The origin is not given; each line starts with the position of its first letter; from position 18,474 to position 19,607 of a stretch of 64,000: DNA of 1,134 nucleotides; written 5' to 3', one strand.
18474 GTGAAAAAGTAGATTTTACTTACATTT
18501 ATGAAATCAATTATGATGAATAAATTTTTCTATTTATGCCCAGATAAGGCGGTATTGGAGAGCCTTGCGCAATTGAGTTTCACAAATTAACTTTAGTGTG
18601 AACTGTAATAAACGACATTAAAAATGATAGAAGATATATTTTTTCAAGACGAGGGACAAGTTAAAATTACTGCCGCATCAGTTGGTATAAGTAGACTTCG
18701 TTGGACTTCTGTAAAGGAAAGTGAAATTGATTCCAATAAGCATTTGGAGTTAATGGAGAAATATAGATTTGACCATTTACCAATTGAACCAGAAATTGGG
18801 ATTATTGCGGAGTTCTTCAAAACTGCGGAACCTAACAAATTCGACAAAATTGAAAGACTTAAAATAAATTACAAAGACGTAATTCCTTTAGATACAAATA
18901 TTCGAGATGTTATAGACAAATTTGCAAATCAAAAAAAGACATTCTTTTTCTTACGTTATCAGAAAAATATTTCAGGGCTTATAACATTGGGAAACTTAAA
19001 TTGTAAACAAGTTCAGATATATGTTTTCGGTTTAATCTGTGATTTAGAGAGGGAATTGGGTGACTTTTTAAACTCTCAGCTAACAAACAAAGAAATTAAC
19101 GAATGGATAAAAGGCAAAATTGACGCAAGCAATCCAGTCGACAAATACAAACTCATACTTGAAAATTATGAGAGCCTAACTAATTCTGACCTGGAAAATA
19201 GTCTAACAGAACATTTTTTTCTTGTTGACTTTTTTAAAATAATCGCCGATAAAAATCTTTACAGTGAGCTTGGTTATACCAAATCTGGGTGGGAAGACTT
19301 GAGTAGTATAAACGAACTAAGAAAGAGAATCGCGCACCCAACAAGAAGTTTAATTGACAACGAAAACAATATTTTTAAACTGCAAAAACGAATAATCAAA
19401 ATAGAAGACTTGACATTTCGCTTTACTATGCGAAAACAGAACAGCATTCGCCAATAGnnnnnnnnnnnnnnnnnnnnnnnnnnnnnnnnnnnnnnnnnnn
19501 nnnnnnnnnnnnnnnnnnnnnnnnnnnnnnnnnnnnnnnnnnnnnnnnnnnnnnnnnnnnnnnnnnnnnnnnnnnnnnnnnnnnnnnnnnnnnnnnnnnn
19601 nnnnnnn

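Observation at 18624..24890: Candidate undescribed defence island: CBS-like/HEPN + DUF262 + HEPN + PLD-SF2 helicase-DUF3427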

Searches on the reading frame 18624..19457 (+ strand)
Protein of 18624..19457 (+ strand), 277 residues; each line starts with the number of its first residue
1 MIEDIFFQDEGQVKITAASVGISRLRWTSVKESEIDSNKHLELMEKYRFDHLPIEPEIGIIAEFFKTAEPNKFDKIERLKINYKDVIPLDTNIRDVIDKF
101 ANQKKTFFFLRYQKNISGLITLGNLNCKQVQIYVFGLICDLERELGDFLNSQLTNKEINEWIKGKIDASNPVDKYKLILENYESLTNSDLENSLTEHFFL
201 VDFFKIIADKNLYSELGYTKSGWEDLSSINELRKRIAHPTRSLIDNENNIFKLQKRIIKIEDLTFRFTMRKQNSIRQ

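Call 3: search_protein_families(library=pfam, proteins=[window:18624-19454:+], max_evalue=0.01)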
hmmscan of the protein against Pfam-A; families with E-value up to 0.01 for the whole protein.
window:18624-19454:+ (277 aa): 0 families

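Call 4: search_protein_families(library=padloc, proteins=[window:18624-19454:+], max_evalue=0.01)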
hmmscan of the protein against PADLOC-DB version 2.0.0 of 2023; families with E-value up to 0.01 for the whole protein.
window:18624-19454:+ (277 aa): 0 families

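Call 6: search_protein_families(library=ncbifam, proteins=[window:18624-19454:+], max_evalue=0.01)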
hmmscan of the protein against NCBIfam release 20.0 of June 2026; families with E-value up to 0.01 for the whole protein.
window:18624-19454:+ (277 aa): 0 families

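Call 7: search_protein_families(library=phrogs, proteins=[window:18624-19454:+], max_evalue=0.01)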
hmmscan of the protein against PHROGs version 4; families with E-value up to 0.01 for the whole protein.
window:18624-19454:+ (277 aa): 1 family
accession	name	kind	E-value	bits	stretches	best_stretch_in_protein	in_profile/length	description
phrog_5712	-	unknown function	0.0034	18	1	142-248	15-115/210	-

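Call 10: search_solved_structures(query=window:18624-19454:+, max_evalue=10)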
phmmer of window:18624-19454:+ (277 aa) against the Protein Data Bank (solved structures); distinct sequences matched with E-value up to 10: 2.
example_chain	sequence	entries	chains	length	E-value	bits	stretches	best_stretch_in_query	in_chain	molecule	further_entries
9oij_A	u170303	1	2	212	0.18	15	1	144-248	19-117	HepS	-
8a3t_E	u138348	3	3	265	0.34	14.1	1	164-262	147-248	Anaphase-promoting complex subunit 9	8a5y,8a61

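Call 13: find_homologous_proteins(query=window:18624-19454:+, max_evalue=0.001)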
Query window:18624-19454:+ (277 aa): 144 proteins with E <= 0.001 among 951 candidates; the best 120 are listed.
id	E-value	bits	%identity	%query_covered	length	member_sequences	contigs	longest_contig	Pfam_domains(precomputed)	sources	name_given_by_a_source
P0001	9.3e-178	608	100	100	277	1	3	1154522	-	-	-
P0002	6.6e-156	536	89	100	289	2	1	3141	-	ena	-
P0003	2.2e-154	531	88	100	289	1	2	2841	-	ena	-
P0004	5.9e-153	526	89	99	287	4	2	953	-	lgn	-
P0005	4.3e-146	504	82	100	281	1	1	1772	-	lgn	-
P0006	1.7e-138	479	79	100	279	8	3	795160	-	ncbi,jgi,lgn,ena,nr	ncbi:MAG: hypothetical protein E2590_18155 [Chryseobacterium sp.]|jgi:hypothetical protein|nr:hypoth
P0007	4.1e-134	465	76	99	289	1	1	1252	-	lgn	-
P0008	1.5e-132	459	76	99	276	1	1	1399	-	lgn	-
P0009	2.9e-130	452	74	99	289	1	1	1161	-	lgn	-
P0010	7.7e-130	451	75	100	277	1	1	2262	-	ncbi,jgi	jgi:hypothetical protein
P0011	9.8e-128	444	73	100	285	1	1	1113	-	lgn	-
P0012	1.8e-127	443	74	99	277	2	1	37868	-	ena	-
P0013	2.1e-127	443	73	100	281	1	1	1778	-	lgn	-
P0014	8.1e-127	441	73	99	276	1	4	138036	-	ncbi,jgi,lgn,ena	-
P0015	1.8e-126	440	73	99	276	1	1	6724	-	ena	-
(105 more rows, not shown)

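Call 15: find_related_loci(query=A1, collection=genome_contigs, flank=10000)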
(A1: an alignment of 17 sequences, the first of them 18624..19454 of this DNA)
Query A1 (277 aa) in genome_contigs; peptide patterns used: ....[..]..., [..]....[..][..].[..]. (x = any residue, [..] = any of these).
47 stretches matched a pattern; 22 encode a relative of the query (tblastn E <= 1e-3); 22 distinct loci.
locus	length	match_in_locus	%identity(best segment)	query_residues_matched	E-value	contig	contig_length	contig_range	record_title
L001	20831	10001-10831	80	1-277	3e-148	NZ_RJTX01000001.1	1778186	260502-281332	Chryseobacterium daecheongense strain DSM 15235 H4373_contig_2_consensus, whole genome shotgun sequence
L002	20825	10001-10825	69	1-275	1e-125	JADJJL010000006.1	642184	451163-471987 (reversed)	MAG: Saprospiraceae bacterium isolate Ejby_18-Q3-R6-50_BATAC.463 tig00214229-10-6419520, whole genome shotgun sequence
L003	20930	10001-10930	58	1-273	7e-116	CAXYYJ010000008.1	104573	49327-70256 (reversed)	MAG: uncultured Draconibacterium sp. isolate ERR13599002_concoct_74 genome assembly, contig: ERZ24875815.15, whole genom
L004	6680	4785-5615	64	1-274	1e-115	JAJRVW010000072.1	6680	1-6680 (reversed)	MAG: Calditrichota bacterium isolate Dive96_bin10.75 k141_1057632, whole genome shotgun sequence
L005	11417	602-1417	61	1-272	3e-114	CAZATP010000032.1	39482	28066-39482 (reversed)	MAG TPA_asm: uncultured Chryseobacterium sp. isolate SRP319275_co3_132 genome assembly, contig: NODE_1206_length_39482_c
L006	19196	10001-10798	64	1-266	4e-114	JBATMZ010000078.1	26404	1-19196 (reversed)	MAG: Saprospiraceae bacterium isolate MFD10487_ilm_asm_bin5 k127_27740, whole genome shotgun sequence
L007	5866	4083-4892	61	1-271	4e-109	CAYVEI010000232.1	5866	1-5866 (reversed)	MAG TPA_asm: uncultured Terrimonas sp. isolate SRP344714_co1_272 genome assembly, contig: NODE_23094_length_5866_cov_20.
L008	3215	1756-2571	58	1-272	8e-109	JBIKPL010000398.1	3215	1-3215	MAG: Cytophagales bacterium isolate ME2015-04-11_3300034167_group6_bin85 Rohwer_bin651_scaffold_29709_c1, whole genome s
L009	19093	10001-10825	56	1-274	7e-100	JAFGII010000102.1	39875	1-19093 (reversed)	MAG: Ignavibacteria bacterium isolate Zod_Metabat.193 k87_12766865, whole genome shotgun sequence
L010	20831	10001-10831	56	1-275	2e-97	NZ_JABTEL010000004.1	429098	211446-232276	Winogradskyella undariae strain CCUG 63832 NODE_4_length_429098_cov_138.029812, whole genome shotgun sequence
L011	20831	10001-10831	56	1-275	9e-96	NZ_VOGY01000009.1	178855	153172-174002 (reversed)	Algibacter pacificus strain H164 Scaffold9_1, whole genome shotgun sequence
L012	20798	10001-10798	56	1-268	1e-95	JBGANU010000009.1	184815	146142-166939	MAG: Cyclobacteriaceae bacterium isolate MAG_MBR_H10.22 MBRH10-22_opera_contig_329, whole genome shotgun sequence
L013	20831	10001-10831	56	1-275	9e-96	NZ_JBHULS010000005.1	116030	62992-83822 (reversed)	Bizionia sediminis strain KCTC 42587 spades_K_17_127_5, whole genome shotgun sequence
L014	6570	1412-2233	57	1-273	4e-92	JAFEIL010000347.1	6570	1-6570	MAG: Emticicia sp. isolate EMPMRC01 NODE_830_length_6570_cov_6.552264, whole genome shotgun sequence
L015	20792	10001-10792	53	1-265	2e-90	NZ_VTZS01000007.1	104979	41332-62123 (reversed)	Pareuzebyella sediminis strain S2-4-21 NODE_7_length_104979_cov_70.759, whole genome shotgun sequence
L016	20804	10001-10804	53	1-277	3e-90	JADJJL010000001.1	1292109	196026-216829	MAG: Saprospiraceae bacterium isolate Ejby_18-Q3-R6-50_BATAC.463 tig00000092-10-12928430, whole genome shotgun sequence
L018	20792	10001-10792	52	1-267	8e-87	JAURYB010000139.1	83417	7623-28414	MAG: Bacteroidales bacterium isolate E10_metabat.bin.71 E10_k141_372085, whole genome shotgun sequence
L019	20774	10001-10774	52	1-250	5e-86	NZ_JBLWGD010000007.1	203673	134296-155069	Algibacter sp. PT7-4 EHLECANO_7, whole genome shotgun sequence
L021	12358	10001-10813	49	1-274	1e-82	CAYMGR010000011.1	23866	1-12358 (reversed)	MAG TPA_asm: uncultured Saprospiraceae bacterium isolate SRP173033_co1_379 genome assembly, contig: NODE_3443_length_238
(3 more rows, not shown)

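Call 21: search_protein_families(library=pfam, proteins=[L001:11326-12459:+, L001:12452-13036:+, L001:13071-13859:+, L001:13864-17019:+, L002:8062-9819:+, L002:11352-14357:+, L003:8101-9675:+, L003:11132-14290:+, L010:8239-9990:+, L010:10844-13522:+], max_evalue=0.0001)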
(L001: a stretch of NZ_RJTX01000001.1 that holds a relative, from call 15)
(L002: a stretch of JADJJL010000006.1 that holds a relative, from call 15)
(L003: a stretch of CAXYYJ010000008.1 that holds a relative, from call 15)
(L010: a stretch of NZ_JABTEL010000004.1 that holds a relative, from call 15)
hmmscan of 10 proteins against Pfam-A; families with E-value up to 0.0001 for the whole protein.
L001:11326-12459:+ (378 aa): 2 families
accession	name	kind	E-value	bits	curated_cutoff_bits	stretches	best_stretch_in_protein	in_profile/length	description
PF06114.19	Peptidase_M78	-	8.6e-22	77.7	22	1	162-283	3-123/123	IrrE N-terminal-like domain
PF12844.13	HTH_19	-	1.2e-05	25.6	30.2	1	9-68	2-61/64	Helix-turn-helix domain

L001:12452-13036:+ (195 aa): 0 families

L001:13071-13859:+ (263 aa): 0 families

L001:13864-17019:+ (1052 aa): 3 families
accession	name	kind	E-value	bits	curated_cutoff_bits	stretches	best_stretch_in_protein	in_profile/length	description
PF00270.35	DEAD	-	3.9e-18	66.2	26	1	303-448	14-158/167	DEAD/DEAH box helicase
PF04851.21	ResIII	-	1.3e-10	41.9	22.5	1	304-415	24-139/164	Type III restriction enzyme, res subunit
PF00271.37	Helicase_C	-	1e-06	29.4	23.5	1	636-722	35-110/110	Helicase conserved C-terminal domain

L002:8062-9819:+ (586 aa): 4 families
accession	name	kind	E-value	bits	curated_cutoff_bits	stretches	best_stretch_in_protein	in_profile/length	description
PF13175.12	AAA_15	-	1.1e-18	68.5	32.1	1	1-376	1-373/374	AAA ATPase domain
PF13304.12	AAA_21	-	1.9e-09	38.5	27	1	30-378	4-304/304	AAA domain, putative AbiEii toxin, Type IV TA system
PF02463.25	SMC_N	-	6.4e-06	26.2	40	0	4-81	3-82/220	RecF/RecN/SMC N terminal domain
PF20469.4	OLD-like_TOPRIM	-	1.2e-05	26.2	23.2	1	437-492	4-67/67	Overcoming lysogenization defect protein-like, TOPRIM domain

L002:11352-14357:+ (1002 aa): 6 families
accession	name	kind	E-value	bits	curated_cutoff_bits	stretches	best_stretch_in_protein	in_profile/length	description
PF12008.13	EcoR124_C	-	1.6e-63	215.2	23.1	1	719-988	1-259/260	Type I restriction and modification enzyme - subunit R C terminal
PF22679.2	T1R_D3-like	-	1.1e-59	201.8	27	1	512-694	1-157/158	Type I restriction enzyme subunit R domain 3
PF18766.7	SWI2_SNF2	-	2.3e-56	191.4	26.7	1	250-459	1-188/221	SWI2/SNF2 ATPase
PF04851.21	ResIII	-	1.9e-42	145.4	22.5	1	246-414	3-163/164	Type III restriction enzyme, res subunit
PF04313.20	HSDR_N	-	1.8e-31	110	25.1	1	3-187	3-196/198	Type I restriction enzyme R protein N terminus (HSDR_N)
PF00270.35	DEAD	-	2.8e-09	37.4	26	1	249-414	2-161/167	DEAD/DEAH box helicase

L003:8101-9675:+ (525 aa): 2 families
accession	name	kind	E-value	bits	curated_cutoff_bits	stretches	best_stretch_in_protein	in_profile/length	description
PF00144.29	Beta-lactamase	-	3.2e-45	155.2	27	1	46-404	4-310/329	Beta-lactamase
PF18962.6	Por_Secre_tail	-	2.3e-08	34.7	27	1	454-515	1-65/75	Secretion system C-terminal sorting domain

L003:11132-14290:+ (1053 aa): 5 families
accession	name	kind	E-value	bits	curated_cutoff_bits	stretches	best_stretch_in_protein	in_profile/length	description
PF00271.37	Helicase_C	-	1.9e-21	76.8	23.5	1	494-604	2-110/110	Helicase conserved C-terminal domain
PF00176.29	SNF2-rel_dom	-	5.1e-21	75.5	24.9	1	116-326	16-225/290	SNF2-related domain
PF04851.21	ResIII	-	1.3e-12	48.4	22.5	1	109-271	15-163/164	Type III restriction enzyme, res subunit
PF00270.35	DEAD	-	9.6e-07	29.1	26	1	116-271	13-161/167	DEAD/DEAH box helicase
PF13872.12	AAA_34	-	2.6e-06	27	27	1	84-252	29-197/306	P-loop containing NTP hydrolase pore-1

L010:8239-9990:+ (584 aa): 2 families
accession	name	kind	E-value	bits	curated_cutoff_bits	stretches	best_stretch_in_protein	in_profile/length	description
PF01555.25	N6_N4_Mtase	-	1e-34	120.8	26.7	1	65-441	1-214/221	DNA methylase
PF03602.21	Cons_hypoth95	-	8.3e-05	22.8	24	0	42-95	92-141/182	Conserved hypothetical protein 95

L010:10844-13522:+ (893 aa): 2 families
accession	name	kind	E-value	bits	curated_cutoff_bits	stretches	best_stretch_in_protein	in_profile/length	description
PF04851.21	ResIII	-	3.6e-16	59.9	22.5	1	1-254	2-163/164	Type III restriction enzyme, res subunit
PF00270.35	DEAD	-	5.7e-07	29.8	26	1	66-148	16-93/167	DEAD/DEAH box helicase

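Call 22: search_protein_families(library=pfam, proteins=[L006:6117-9914:+, L006:10840-13332:+, L018:6349-9981:+, L012:7612-9927:+, L014:3432-6569:+, L016:11293-12753:+, L015:11181-12659:+, L004:3442-4743:+, L005:1587-3128:+, L021:10920-11912:+], max_evalue=0.0001)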
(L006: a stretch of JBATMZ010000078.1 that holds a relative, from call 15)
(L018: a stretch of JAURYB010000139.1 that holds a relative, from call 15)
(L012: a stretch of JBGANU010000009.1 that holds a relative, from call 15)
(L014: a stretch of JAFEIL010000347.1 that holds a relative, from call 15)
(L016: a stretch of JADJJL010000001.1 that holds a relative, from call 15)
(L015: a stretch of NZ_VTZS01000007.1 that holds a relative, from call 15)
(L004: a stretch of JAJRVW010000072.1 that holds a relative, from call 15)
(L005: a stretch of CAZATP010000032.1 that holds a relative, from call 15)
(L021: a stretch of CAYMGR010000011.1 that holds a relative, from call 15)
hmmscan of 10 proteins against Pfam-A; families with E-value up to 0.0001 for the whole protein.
L006:6117-9914:+ (1266 aa): 2 families
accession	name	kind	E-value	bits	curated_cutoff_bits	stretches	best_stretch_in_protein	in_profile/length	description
PF07669.17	Eco57I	-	2.8e-20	73.6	25.3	1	326-619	1-156/171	Eco57I restriction-modification methylase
PF20473.4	MmeI_Mtase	-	3.6e-06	26.8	27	0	280-357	16-94/259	MmeI, DNA-methyltransferase domain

L006:10840-13332:+ (831 aa): 1 family
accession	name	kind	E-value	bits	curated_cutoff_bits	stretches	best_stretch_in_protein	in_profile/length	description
PF08665.17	PglZ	-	6.9e-55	186.2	25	1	437-613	1-177/179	PglZ domain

L018:6349-9981:+ (1211 aa): 4 families
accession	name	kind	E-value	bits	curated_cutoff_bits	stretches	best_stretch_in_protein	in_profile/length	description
PF04851.21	ResIII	-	1.5e-11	44.9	22.5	1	35-273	7-163/164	Type III restriction enzyme, res subunit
PF00271.37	Helicase_C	-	2.3e-08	34.7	23.5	1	780-839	52-109/110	Helicase conserved C-terminal domain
PF00270.35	DEAD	-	3.7e-07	30.5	26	0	41-159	5-109/167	DEAD/DEAH box helicase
PF00176.29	SNF2-rel_dom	-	2.1e-06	27.5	24.9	0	44-104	10-74/290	SNF2-related domain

L012:7612-9927:+ (772 aa): 2 families
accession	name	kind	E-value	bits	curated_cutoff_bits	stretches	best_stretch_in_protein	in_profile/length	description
PF00933.27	Glyco_hydro_3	-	1e-31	111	27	1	137-405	17-256/316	Glycosyl hydrolase family 3 N terminal domain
PF01915.27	Glyco_hydro_3_C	-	2.9e-12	47.4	31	1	519-757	2-199/200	Glycosyl hydrolase family 3 C-terminal domain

L014:3432-6569:+ (1046 aa): 3 families
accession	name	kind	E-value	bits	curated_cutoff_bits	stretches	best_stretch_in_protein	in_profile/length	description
PF24883.2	NPHP3_N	-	8.7e-08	33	24.8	1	260-381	13-140/164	Nephrocystin 3, N-terminal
PF05729.18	NACHT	-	1.6e-06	28.5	26.7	1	272-440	5-163/167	NACHT domain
PF25520.1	AAA_lid_TANC1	-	2.7e-05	24.7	29.1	1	445-496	39-92/96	TANC1-like, AAA+ ATPase lid domain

L016:11293-12753:+ (487 aa): 3 families
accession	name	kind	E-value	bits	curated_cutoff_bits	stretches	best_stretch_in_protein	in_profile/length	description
PF02384.22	N6_Mtase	-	1.3e-64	218.9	20.4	1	139-451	2-305/311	N-6 DNA Methylase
PF12161.14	HsdM_N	-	4e-16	60.3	24.5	1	6-132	1-135/135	HsdM N-terminal domain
PF01170.24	UPF0020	-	2.2e-05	24.7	22.3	1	171-285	18-138/197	RMKL-like, methyltransferase domain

L015:11181-12659:+ (493 aa): 3 families
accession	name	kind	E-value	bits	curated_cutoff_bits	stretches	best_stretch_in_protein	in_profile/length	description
PF02384.22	N6_Mtase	-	2.4e-105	352.8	20.4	1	149-456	2-306/311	N-6 DNA Methylase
PF12161.14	HsdM_N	-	3.2e-19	70.3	24.5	1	11-138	1-135/135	HsdM N-terminal domain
PF07669.17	Eco57I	-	2.4e-05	24.9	25.3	0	252-363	50-165/171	Eco57I restriction-modification methylase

L004:3442-4743:+ (434 aa): 1 family
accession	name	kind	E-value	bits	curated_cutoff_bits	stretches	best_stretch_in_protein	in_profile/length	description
PF00155.27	Aminotran_1_2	-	5.7e-33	115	19.7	1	45-416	14-353/361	Aminotransferase class I and II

L005:1587-3128:+ (514 aa): 2 families
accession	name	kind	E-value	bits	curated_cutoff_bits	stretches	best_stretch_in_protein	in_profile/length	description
PF13365.12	Trypsin_2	-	8e-23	82.2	27.6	1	312-453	1-144/144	Trypsin-like peptidase domain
PF00089.32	Trypsin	-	2.7e-11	44.2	20.6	1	314-473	29-216/220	Trypsin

L021:10920-11912:+ (331 aa): 1 family
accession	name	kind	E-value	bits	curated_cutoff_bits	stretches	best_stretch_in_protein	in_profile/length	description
PF13391.12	HNH_2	-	7.7e-12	45.3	21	1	227-276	1-66/66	HNH endonuclease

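Call 25: predict_structure(alignment_id=A1)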
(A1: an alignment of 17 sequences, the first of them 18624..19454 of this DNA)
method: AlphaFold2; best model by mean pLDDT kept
length: 277 residues; sequences in the alignment: 17
mean_pLDDT: 85.2   pTM: 0.78
mean pLDDT of the five models: 85.2, 84.8, 84.0, 83.2, 81.0
residues with pLDDT >= 90: 128; 70-90: 120; 50-70: 21; < 50: 8
segments of 3 or more residues with pLDDT < 50: 1-8
pLDDT, mean of each block of 10 residues (from residue 1): 43 65 64 92 89 88 90 91 89 91 90 82 82 88 93 93 92 90 86 84 94 93 91 79 85 94 91 75
secondary structure, 60 per line:
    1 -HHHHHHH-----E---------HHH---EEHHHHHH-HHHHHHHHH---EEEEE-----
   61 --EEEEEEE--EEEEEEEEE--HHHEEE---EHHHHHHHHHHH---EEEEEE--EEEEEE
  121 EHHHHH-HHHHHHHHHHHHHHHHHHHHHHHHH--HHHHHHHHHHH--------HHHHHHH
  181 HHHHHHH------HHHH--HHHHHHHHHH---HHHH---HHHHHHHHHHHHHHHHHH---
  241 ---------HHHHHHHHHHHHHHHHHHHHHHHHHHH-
elements in order: H2-8 H32-37 H39-47 E51-55 E63-69 E72-80 E86-88 H93-103 E107-112 E115-121 H122-126 H128-152 H155-165 H174-187 H194-197 H200-209 H213-216 H220-237 H250-276

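Call 31: fold_search(model_id=the predicted structure, library=pdb)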
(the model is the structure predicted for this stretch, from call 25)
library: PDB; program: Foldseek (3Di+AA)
matches with E <= 10: 503; with E <= 0.001: 4
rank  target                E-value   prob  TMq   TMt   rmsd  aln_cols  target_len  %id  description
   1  2yzi_B                7.0e-04  1.00  0.29  0.54   5.3       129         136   16  Crystal structure of uncharacterized conserved protein from Pyrococcus horikoshii (released 2007-11-06)
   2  1y5h_A                8.4e-04  1.00  0.25  0.51   6.1       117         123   14  Crystal structure of truncated Se-Met Hypoxic Response Protein I (HRPI) (released 2005-11-15)
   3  6uof                  8.9e-04  1.00  0.29  0.61   4.8       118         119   14  1.2 Angstrom Resolution Crystal Structure of CBS Domains of Transcriptional Regulator from Streptococcus pneumoniae (released 2019-11-06)
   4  2uv7                  9.4e-04  1.00  0.30  0.53   6.2       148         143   11  Crystal Structure of a CBS domain pair from the regulatory gamma1 subunit of human AMPK in complex with AMP (released 2007-05-08)
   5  2uv4                  1.1e-03  1.00  0.31  0.53   6.1       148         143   11  Crystal Structure of a CBS domain pair from the regulatory gamma1 subunit of human AMPK in complex with AMP (released 2007-05-08)
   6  2uv6                  1.1e-03  1.00  0.30  0.53   6.1       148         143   11  Crystal Structure of a CBS domain pair from the regulatory gamma1 subunit of human AMPK in complex with AMP (released 2007-05-08)
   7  3nqr_C                1.1e-03  1.00  0.29  0.58   5.3       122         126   16  A putative CBS domain-containing protein from Salmonella typhimurium LT2 (released 2010-08-25)
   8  7msu                  1.6e-03  1.00  0.29  0.60   5.3       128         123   14  Crystal structure of an archaeal CNNM, MtCorB, CBS-pair domain in complex with Mg2+-ATP (released 2021-06-16)
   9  2yzi_A                1.6e-03  1.00  0.28  0.54   5.9       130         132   15  Crystal structure of uncharacterized conserved protein from Pyrococcus horikoshii (released 2007-11-06)
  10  7m1t_A                1.6e-03  1.00  0.27  0.24   5.3       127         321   12  Crystal structure of an archaeal CNNM, MtCorB, with C-terminal deletion in complex with Mg2+-ATP (released 2021-06-16)
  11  2qh1_A                2.3e-03  1.00  0.29  0.42   5.2       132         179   11  Structure of TA289, a CBS-rubredoxin-like protein, in its Fe+2-bound state (released 2008-02-19)
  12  1y5h_B                2.3e-03  1.00  0.25  0.51   6.1       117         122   14  Crystal structure of truncated Se-Met Hypoxic Response Protein I (HRPI) (released 2005-11-15)
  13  3nqr_D                2.6e-03  1.00  0.28  0.57   5.7       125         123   16  A putative CBS domain-containing protein from Salmonella typhimurium LT2 (released 2010-08-25)
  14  1xkf_A                3.0e-03  1.00  0.26  0.54   5.1       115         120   14  Crystal structure of Hypoxic Response Protein I (HRPI) with two coordinated zinc ions (released 2005-10-11)
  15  5nvd                  3.1e-03  1.00  0.29  0.44   6.9       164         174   12  Crystal structure of hexameric CBS-CP12 protein from bloom-forming cyanobacteria at 2.5 A resolution in P6322 crystal fo (released 2018-05-30)
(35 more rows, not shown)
